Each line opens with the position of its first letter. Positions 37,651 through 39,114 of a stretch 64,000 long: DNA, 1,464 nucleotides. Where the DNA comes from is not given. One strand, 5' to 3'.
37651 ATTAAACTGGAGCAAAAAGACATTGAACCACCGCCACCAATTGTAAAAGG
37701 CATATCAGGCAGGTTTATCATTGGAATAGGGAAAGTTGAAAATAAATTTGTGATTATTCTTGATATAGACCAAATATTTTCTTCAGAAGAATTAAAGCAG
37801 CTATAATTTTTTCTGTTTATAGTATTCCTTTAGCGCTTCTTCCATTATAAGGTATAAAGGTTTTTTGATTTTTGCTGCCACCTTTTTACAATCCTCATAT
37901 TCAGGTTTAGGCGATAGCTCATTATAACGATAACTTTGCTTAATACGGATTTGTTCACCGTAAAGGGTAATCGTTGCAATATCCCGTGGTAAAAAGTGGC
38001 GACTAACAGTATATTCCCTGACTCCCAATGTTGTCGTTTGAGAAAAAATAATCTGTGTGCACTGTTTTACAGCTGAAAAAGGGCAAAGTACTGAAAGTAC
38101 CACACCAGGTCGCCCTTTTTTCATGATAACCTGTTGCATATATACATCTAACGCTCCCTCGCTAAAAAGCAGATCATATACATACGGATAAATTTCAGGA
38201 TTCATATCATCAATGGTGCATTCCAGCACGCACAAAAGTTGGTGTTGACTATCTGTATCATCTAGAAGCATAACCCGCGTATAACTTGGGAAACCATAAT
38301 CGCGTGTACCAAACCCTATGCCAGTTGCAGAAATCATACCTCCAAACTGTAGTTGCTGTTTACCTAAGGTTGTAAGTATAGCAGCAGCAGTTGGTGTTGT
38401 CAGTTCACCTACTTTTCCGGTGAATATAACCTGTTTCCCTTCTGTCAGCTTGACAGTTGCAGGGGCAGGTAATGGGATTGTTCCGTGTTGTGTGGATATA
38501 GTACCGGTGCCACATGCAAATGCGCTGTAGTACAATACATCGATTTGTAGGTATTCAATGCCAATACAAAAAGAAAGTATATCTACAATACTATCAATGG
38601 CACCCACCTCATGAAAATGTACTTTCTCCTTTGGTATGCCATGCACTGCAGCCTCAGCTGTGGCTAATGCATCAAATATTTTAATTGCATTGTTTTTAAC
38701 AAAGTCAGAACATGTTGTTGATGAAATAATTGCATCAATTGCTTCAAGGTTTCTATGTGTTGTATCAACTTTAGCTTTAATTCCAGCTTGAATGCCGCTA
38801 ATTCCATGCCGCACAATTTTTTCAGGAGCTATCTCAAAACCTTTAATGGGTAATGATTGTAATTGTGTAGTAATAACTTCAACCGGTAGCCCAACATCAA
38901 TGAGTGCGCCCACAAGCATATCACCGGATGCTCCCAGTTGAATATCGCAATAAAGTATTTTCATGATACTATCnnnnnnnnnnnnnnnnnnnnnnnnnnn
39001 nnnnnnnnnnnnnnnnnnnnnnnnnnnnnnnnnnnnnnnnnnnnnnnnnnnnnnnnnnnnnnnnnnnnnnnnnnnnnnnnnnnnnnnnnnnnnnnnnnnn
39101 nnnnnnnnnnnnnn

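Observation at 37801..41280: flgM / Fe-ADH-family gene / larB / larC operon: nickel-pincer cofactor genes without larA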

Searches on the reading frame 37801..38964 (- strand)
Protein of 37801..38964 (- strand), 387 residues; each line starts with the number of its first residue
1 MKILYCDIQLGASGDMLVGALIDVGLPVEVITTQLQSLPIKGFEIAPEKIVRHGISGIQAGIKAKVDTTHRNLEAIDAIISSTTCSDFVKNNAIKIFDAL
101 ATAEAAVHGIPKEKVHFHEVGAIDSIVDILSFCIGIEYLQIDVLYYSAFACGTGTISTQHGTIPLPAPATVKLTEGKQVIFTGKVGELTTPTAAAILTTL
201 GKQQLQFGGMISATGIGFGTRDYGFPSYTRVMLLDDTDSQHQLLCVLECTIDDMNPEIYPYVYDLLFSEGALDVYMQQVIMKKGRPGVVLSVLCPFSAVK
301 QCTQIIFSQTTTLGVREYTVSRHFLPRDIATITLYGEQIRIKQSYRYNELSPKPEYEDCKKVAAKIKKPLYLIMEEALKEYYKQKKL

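Call 3: search_protein_families(library=pfam, proteins=[window:37801-38964:-], max_evalue=0.01)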
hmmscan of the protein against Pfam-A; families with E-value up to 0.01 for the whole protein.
window:37801-38964:- (387 aa): 1 family
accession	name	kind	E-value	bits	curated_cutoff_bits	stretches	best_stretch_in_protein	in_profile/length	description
PF01969.22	Ni_insertion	-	1e-124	417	22.1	1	4-371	1-372/375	Nickel insertion protein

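Call 4: search_protein_families(library=ncbifam, proteins=[window:37801-38964:-], max_evalue=0.01)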
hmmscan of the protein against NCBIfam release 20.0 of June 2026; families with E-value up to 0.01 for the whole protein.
window:37801-38964:- (387 aa): 2 families
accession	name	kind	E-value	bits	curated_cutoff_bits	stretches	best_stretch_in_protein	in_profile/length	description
TIGR00299.2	nickel_LarC1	equivalog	2e-53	180.5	90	1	71-233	1-165/165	nickel pincer cofactor biosynthesis protein LarC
NF052512.1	nickel_LarC2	equivalog_domain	2.8e-41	140.3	50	1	245-360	2-118/118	nickel pincer cofactor biosynthesis protein LarC2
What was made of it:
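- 37801..38964 (-): larC (CTP-dependent nickel cyclometallase, fused LarC1+LarC2), 9 bp after larB. Its stop codon overlaps the stop of the convergent cheW by 6 bp. PF01969 E=1e-124; TIGR00299 and NF052512 above cutoffs (calls 3, 4).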

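Call 41: find_homologous_proteins(query=window:37801-38964:-, max_evalue=1e-20)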
Query window:37801-38964:- (387 aa): 7999 proteins with E <= 1e-20 among 8000 candidates; the best 120 are listed.
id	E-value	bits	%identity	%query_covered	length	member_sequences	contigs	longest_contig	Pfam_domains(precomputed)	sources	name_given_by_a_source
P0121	6.2e-255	863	100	100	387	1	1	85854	PF01969.23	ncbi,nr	ncbi:MAG: nickel pincer cofactor biosynthesis protein LarC [Spirochaetes bacterium]|nr:nickel pincer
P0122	2.5e-202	690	79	99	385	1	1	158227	PF01969.23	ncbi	-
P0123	3.5e-197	673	78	100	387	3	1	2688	PF01969.23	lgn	-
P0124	1.8e-196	671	77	100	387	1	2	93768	PF01969.23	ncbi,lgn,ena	-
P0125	1.0e-195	668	77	100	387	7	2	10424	PF01969.23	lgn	-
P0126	1.6e-194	664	76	100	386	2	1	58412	PF01969.23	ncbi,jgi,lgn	ncbi:MAG: nickel pincer cofactor biosynthesis protein LarC [Spirochaetota bacterium]|jgi:uncharacter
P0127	3.4e-194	663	75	100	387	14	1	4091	PF01969.23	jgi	-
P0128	1.9e-190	651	74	100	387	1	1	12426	PF01969.23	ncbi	ncbi:MAG: nickel pincer cofactor biosynthesis protein LarC [Spirochaetota bacterium]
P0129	6.9e-189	646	73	100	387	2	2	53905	PF01969.23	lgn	-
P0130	5.7e-186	636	73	100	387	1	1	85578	PF01969.23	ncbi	-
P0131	5.7e-172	590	70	99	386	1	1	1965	PF01969.23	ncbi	-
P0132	1.8e-166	572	68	99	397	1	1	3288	PF01969.23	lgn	-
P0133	1.6e-159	549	65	100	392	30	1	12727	PF01969.23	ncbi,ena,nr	ncbi:MAG TPA: nickel pincer cofactor biosynthesis protein LarC [Spirochaetota bacterium]|nr:nickel p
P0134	3.3e-128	446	74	69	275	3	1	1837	PF01969.23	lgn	-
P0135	1.1e-127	444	65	79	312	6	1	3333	PF01969.23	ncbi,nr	ncbi:MAG TPA: nickel pincer cofactor biosynthesis protein LarC, partial [Spirochaetota bacterium]|nr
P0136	6.2e-114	399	49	99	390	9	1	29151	PF01969.23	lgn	-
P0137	1.0e-111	392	48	98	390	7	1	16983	PF01969.23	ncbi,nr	ncbi:MAG: nickel pincer cofactor biosynthesis protein LarC [Spirochaetes bacterium]|nr:nickel pincer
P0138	4.4e-111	390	48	98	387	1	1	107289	PF01969.23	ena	-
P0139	7.3e-111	389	48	98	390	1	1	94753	PF01969.23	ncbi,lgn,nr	ncbi:MAG TPA: nickel pincer cofactor biosynthesis protein LarC [Spirochaetota bacterium]|nr:nickel p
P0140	2.4e-109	384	46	98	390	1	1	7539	PF01969.23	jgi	jgi:uncharacterized protein (TIGR00299 family) protein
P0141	1.1e-108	382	45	99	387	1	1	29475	PF01969.23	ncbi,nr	ncbi:MAG: nickel pincer cofactor biosynthesis protein LarC [Spirochaetes bacterium]|nr:nickel pincer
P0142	1.3e-108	382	66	68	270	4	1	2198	PF01969.23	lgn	-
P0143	3.4e-108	380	47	99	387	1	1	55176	PF01969.23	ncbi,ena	-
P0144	7.6e-108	379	50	98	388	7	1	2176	PF01969.23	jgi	-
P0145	1.2e-107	379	47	100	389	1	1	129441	PF01969.23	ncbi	-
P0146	1.9e-107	378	47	99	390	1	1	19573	PF01969.23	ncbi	-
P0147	1.1e-106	375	47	98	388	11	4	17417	PF01969.23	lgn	-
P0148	1.9e-106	375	49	98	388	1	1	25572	PF01969.23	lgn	-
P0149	2.2e-105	371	45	98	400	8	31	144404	PF01969.23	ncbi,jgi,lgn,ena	-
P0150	3.0e-105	371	45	100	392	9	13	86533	PF01969.23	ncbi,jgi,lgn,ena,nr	ncbi:MAG TPA: nickel pincer cofactor biosynthesis protein LarC [Spirochaetota bacterium]|jgi:hypothe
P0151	5.6e-105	370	46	99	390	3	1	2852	PF01969.23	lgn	-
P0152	7.0e-105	369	44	99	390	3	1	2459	PF01969.23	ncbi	-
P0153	8.8e-105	369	46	100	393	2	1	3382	PF01969.23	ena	-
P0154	9.9e-105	369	47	98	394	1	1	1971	PF01969.23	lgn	-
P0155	1.6e-104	368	47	99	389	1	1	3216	PF01969.23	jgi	jgi:pyridinium-3,5-bisthiocarboxylic acid mononucleotide nickel chelatase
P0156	1.9e-104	368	45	98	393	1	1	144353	PF01969.23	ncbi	ncbi:MAG: nickel pincer cofactor biosynthesis protein LarC [Spirochaetota bacterium]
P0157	2.3e-104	368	45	99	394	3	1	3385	PF01969.23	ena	-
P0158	6.1e-104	366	45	98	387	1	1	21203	PF01969.23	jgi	jgi:pyridinium-3,5-bisthiocarboxylic acid mononucleotide nickel chelatase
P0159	5.1e-103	363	46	99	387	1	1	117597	PF01969.23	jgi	jgi:pyridinium-3,5-bisthiocarboxylic acid mononucleotide nickel chelatase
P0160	8.3e-103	363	45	100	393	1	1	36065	PF01969.23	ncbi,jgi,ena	-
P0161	1.4e-102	362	45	99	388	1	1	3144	PF01969.23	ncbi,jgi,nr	ncbi:MAG: nickel pincer cofactor biosynthesis protein LarC [Spirochaetes bacterium]|jgi:hypothetical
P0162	1.5e-102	362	47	98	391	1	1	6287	PF01969.23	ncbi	-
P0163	2.5e-102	361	45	98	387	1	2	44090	PF01969.23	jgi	jgi:pyridinium-3,5-bisthiocarboxylic acid mononucleotide nickel chelatase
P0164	3.8e-102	360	48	98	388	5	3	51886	PF01969.23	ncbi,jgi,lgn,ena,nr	ncbi:MAG TPA: nickel pincer cofactor biosynthesis protein LarC [Spirochaetota bacterium]|nr:nickel p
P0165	3.9e-102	360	45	100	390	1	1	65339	PF01969.23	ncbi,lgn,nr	ncbi:MAG: nickel pincer cofactor biosynthesis protein LarC [Spirochaetes bacterium]|nr:MAG: nickel p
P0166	6.2e-102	360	45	100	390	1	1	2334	PF01969.23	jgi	jgi:pyridinium-3,5-bisthiocarboxylic acid mononucleotide nickel chelatase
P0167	1.3e-101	359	46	99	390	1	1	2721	PF01969.23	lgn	-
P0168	7.6e-101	356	46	99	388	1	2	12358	PF01969.23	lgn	-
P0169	8.4e-101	356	43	99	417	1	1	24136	PF01969.23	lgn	-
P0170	1.3e-100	355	46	98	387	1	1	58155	PF01969.23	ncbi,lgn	-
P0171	4.6e-100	354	45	96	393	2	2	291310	PF01969.23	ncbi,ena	-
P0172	6.1e-100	353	45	98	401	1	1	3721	PF01969.23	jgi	jgi:pyridinium-3,5-bisthiocarboxylic acid mononucleotide nickel chelatase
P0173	1.2e-99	352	45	98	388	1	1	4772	PF01969.23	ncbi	-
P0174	1.2e-99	352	44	100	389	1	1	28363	PF01969.23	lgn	-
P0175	2.2e-99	351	46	100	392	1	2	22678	PF01969.23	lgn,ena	-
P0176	4.8e-99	350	45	98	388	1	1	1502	PF01969.23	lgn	-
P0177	5.5e-99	350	45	98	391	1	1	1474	PF01969.23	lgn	-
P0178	6.3e-99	350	43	98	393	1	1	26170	PF01969.23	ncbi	-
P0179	3.9e-98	347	46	99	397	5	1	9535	PF01969.23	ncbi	-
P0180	5.8e-98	347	43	98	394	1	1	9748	PF01969.23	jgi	jgi:uncharacterized protein (TIGR00299 family) protein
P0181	1.3e-97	346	44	98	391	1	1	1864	PF01969.23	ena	-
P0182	1.4e-97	345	43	98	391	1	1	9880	PF01969.23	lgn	-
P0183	4.6e-97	344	44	99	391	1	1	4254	PF01969.23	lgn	-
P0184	1.9e-96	342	44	99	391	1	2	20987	PF01969.23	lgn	-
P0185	2.3e-96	341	44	99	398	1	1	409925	PF01969.23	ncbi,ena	-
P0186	2.7e-96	341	44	99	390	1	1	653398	PF01969.23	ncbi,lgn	-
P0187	2.8e-95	338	43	99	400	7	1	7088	PF01969.23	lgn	-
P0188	8.2e-95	336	44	99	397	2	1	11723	PF01969.23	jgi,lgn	jgi:uncharacterized protein (TIGR00299 family) protein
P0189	1.9e-94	335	45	96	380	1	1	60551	PF01969.23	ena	-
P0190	2.8e-94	335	43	99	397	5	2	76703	PF01969.23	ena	-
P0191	3.7e-94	334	45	98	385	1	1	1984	PF01969.23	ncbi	-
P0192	5.2e-94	334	43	99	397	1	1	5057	PF01969.23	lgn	-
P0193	8.7e-94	333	45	97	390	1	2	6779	PF01969.23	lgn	-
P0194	1.3e-92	329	42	99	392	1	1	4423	PF01969.23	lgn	-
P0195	3.2e-92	328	44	99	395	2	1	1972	PF01969.23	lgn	-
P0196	5.3e-92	327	42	99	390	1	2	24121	PF01969.23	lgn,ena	-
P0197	1.9e-91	325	42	99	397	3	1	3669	PF01969.23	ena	-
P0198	4.0e-91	324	43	99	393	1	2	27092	PF01969.23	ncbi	-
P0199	6.4e-91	323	43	99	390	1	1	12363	PF01969.23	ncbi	-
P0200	2.0e-90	322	43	99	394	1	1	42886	PF01969.23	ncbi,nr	ncbi:MAG: nickel pincer cofactor biosynthesis protein LarC [Spirochaetes bacterium]|nr:nickel pincer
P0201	1.9e-89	319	43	97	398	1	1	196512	PF01969.23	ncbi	-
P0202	2.8e-89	318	45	96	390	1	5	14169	PF01969.23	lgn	-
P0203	3.0e-89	318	45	96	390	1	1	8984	PF01969.23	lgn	-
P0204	3.1e-89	318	44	96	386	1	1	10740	PF01969.23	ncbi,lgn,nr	ncbi:MAG: nickel pincer cofactor biosynthesis protein LarC [Candidatus Latescibacteria bacterium]|nr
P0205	2.3e-88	315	44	97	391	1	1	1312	PF01969.23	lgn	-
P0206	2.6e-88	315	45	96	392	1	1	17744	PF01969.23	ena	-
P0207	4.0e-88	314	43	98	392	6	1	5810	PF01969.23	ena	-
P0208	1.2e-87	313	44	96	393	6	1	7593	PF01969.23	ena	-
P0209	1.6e-87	312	43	99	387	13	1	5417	PF01969.23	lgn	-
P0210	1.6e-87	312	42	100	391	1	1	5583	PF01969.23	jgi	-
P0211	3.6e-87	311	41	99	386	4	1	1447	PF01969.23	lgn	-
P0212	3.8e-87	311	43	98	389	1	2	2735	PF01969.23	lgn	-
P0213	4.1e-87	311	44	98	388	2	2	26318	PF01969.23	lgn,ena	-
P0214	6.3e-87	310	42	97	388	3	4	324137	PF01969.23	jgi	-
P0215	9.8e-87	310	43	100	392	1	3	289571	PF01969.23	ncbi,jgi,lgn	-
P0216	1.0e-86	310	42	96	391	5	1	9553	PF01969.23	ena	-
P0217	1.1e-86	310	42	98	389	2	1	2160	PF01969.23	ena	-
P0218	1.1e-86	309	41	100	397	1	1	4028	PF01969.23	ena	-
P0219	1.1e-86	309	45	100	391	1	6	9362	PF01969.23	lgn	-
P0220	1.3e-86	309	43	96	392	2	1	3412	PF01969.23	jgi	-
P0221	1.6e-86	309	44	98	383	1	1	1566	PF01969.23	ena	-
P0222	1.7e-86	309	43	97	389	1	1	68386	PF01969.23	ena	-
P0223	2.3e-86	308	43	98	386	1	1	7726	PF01969.23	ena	-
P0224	2.6e-86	308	44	98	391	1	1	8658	PF01969.23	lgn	-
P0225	2.8e-86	308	42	96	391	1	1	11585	PF01969.23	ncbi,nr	ncbi:MAG: nickel pincer cofactor biosynthesis protein LarC [Bacteroidales bacterium]|nr:nickel pince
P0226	2.9e-86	308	45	98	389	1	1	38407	PF01969.23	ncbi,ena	-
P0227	3.3e-86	308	44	98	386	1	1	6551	PF01969.23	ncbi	ncbi:MAG: nickel pincer cofactor biosynthesis protein LarC [Candidatus Zixiibacteriota bacterium]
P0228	3.4e-86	308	42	98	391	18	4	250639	PF01969.23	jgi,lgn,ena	jgi:uncharacterized protein (TIGR00299 family) protein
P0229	3.4e-86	308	42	97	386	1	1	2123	PF01969.23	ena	-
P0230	4.3e-86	308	45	97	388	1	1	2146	PF01969.23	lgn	-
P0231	4.5e-86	308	42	99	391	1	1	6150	PF01969.23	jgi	-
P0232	5.4e-86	307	42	99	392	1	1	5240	PF01969.23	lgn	-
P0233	5.4e-86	307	43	97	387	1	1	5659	PF01969.23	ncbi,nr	ncbi:MAG: nickel pincer cofactor biosynthesis protein LarC [candidate division KSB1 bacterium]|nr:ni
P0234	7.6e-86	307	45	94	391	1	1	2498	PF01969.23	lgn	-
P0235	7.7e-86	307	44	97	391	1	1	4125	PF01969.23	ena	-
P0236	8.6e-86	307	44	94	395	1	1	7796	PF01969.23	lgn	-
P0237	9.9e-86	306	42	99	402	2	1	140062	PF01969.23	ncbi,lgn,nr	ncbi:MAG TPA: nickel pincer cofactor biosynthesis protein LarC [Candidatus Limnocylindrales bacteriu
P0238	1.2e-85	306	43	99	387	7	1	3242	PF01969.23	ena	-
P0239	1.3e-85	306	43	97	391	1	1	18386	PF01969.23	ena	-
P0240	1.4e-85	306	44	96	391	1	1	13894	PF01969.23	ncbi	-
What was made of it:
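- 37801..38964 (-): P0121 is a 100% identical protein from an NCBI Spirochaetes MAG (call 41).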

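Call 43: find_encoding_contigs(protein=P0185, flank=10000, max_places=1)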
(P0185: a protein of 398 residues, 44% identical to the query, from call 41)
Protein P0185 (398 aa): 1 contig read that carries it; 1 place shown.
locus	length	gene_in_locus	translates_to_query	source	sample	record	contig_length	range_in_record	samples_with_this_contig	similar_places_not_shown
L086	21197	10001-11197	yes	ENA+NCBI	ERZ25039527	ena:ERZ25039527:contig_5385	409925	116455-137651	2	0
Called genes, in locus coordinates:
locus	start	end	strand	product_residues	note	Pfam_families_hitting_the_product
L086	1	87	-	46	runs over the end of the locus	-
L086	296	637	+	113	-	-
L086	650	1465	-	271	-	PF01569:PAP2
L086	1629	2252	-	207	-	PF02517:Rce1-like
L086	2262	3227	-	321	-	PF01040:UbiA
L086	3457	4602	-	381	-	PF10105:DUF2344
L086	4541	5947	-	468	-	PF19864:Radical_SAM_N2, PF04055:Radical_SAM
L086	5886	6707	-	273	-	PF00398:RrnaAD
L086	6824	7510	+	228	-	PF00590:TP_methylase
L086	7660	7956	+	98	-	PF04316:FlgM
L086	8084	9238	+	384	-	PF00465:Fe-ADH, PF25137:ADH_Fe_C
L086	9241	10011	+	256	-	PF00731:AIRC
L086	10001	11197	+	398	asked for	PF01969:Ni_insertion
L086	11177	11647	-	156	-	PF01584:CheW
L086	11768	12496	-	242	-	-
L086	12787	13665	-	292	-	-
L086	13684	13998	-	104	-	PF17209:Hfq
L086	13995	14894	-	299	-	PF01745:IPT, PF01715:IPPT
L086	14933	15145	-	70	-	-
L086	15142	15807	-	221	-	PF00625:Guanylate_kin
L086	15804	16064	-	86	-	PF04025:RemA-like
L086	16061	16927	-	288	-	PF03755:YicC-like_N, PF08340:YicC-like_C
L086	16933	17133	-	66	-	PF03975:CheD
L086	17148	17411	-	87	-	PF03975:CheD (weak)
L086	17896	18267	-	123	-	PF03705:CheR_N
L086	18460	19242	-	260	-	-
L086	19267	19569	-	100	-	-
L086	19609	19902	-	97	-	PF03961:FapA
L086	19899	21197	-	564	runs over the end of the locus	PF14804:Jag_N, PF20250:FapA_N, PF03961:FapA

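Call 44: find_encoding_contigs(protein=P0201, flank=10000, max_places=1)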
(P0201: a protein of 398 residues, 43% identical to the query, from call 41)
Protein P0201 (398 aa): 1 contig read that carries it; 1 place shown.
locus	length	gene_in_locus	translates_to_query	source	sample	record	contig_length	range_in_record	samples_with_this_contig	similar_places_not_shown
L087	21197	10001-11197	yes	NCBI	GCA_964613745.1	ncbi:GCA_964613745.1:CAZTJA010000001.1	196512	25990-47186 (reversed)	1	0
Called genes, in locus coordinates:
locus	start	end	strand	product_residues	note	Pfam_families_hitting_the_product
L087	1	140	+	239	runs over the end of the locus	PF00119:ATP-synt_A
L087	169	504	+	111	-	PF00137:ATP-synt_C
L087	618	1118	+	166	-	-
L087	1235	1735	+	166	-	PF01250:Ribosomal_S6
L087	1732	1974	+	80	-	PF01084:Ribosomal_S18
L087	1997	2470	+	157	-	PF01281:Ribosomal_L9_N, PF03948:Ribosomal_L9_C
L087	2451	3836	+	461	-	PF00772:DnaB, PF03796:DnaB_C, PF13481:AAA_25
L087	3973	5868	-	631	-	PF00682:HMGL-like, PF02743:dCache_1, PF22673:MCP-like_PDC_1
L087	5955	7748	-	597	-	PF01336:tRNA_anti-codon, PF00152:tRNA-synt_2, PF02938:GAD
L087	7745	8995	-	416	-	PF13393:tRNA-synt_His, PF00587:tRNA-synt_2b, PF13393:tRNA-synt_His, PF03129:HGTP_anticodon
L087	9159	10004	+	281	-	PF00733:Asn_synthase, PF02540:NAD_synthase (weak), PF01171:ATP_bind_3 (weak), PF06508:QueC (weak)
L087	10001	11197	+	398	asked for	PF01969:Ni_insertion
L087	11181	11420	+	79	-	PF02597:ThiS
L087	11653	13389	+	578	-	PF02730:AFOR_N, PF01314:AFOR_C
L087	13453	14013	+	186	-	-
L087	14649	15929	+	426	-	PF13433:Peripla_BP_5, PF13458:Peripla_BP_6, PF01094:ANF_receptor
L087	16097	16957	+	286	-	PF02653:BPD_transp_2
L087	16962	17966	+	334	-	PF02653:BPD_transp_2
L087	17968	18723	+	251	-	PF00005:ABC_tran, PF13304:AAA_21 (faint), PF12399:BCA_ABC_TP_C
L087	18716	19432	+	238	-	PF00005:ABC_tran, PF13304:AAA_21 (faint)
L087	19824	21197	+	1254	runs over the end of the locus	PF00989:PAS, PF13188:PAS_8, PF13426:PAS_9, PF08448:PAS_4, PF00989:PAS, PF13426:PAS_9, PF08447:PAS_3, PF13185:GAF_2, +4 more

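Call 45: find_encoding_contigs(protein=P0121, flank=10000, max_places=1)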
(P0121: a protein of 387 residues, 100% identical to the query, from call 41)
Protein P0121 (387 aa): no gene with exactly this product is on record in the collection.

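Call 46: search_protein_families(library=ncbifam, proteins=[L087:9159-10004:+], max_evalue=0.001)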
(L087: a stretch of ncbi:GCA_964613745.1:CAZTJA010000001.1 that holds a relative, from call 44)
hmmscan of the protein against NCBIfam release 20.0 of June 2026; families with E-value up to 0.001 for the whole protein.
L087:9159-10004:+ (281 aa): 15 families
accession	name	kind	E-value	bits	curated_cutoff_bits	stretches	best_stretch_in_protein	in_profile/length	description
TIGR00268.2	TIGR00268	equivalog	2.1e-93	312.4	150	1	10-267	2-259/259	ATP-dependent sacrificial sulfur transferase LarE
TIGR03573.1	WbuX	subfamily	1.9e-09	37.4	203.2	1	18-129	53-172/344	N-acetyl sugar amidotransferase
NF010587.0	PRK13980.1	equivalog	1.7e-08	34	255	1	19-97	27-107/267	NAD+ synthase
TIGR00364.1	TIGR00364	equivalog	3.1e-08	33.4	150.3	1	26-86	3-62/201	7-cyano-7-deazaguanine synthase QueC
TIGR02432.1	lysidine_TilS_N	equivalog_domain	5.9e-08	32.9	93.6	1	23-131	1-112/189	tRNA lysidine(34) synthetase TilS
NF010588.0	PRK13981.1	equivalog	1.5e-07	30.2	479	1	21-85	285-350/546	NAD+ synthase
NF001770.0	PRK00509.1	equivalog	3.1e-06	26.5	334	1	20-82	3-63/401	argininosuccinate synthase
TIGR00884.1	guaA_Cterm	equivalog_domain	5.7e-06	25.9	338.75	0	20-85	16-81/310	glutamine-hydrolyzing GMP synthase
NF038212.1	argG_rel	exception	2.7e-05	23.2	425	1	11-84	4-75/381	argininosuccinate synthase-related protein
NF010392.0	PRK13820.1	equivalog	0.00014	21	512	1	21-85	2-66/395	argininosuccinate synthase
TIGR00552.1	nadE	equivalog_domain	0.00043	19.6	63.65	1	20-86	21-89/251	NAD(+) synthase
NF011259.0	PRK14665.1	equivalog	0.00047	19.2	364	1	20-85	4-70/360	tRNA 2-thiouridine(34) synthase MnmA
NF001138.1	PRK00143.1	equivalog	0.00052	19.1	284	0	23-84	1-69/345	tRNA 2-thiouridine(34) synthase MnmA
TIGR01536.1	asn_synth_AEB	equivalog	0.00079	18.5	267.1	1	24-87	255-319/517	asparagine synthase (glutamine-hydrolyzing)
TIGR00032.1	argG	equivalog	0.0009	18.6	268.2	0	23-79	1-55/394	argininosuccinate synthase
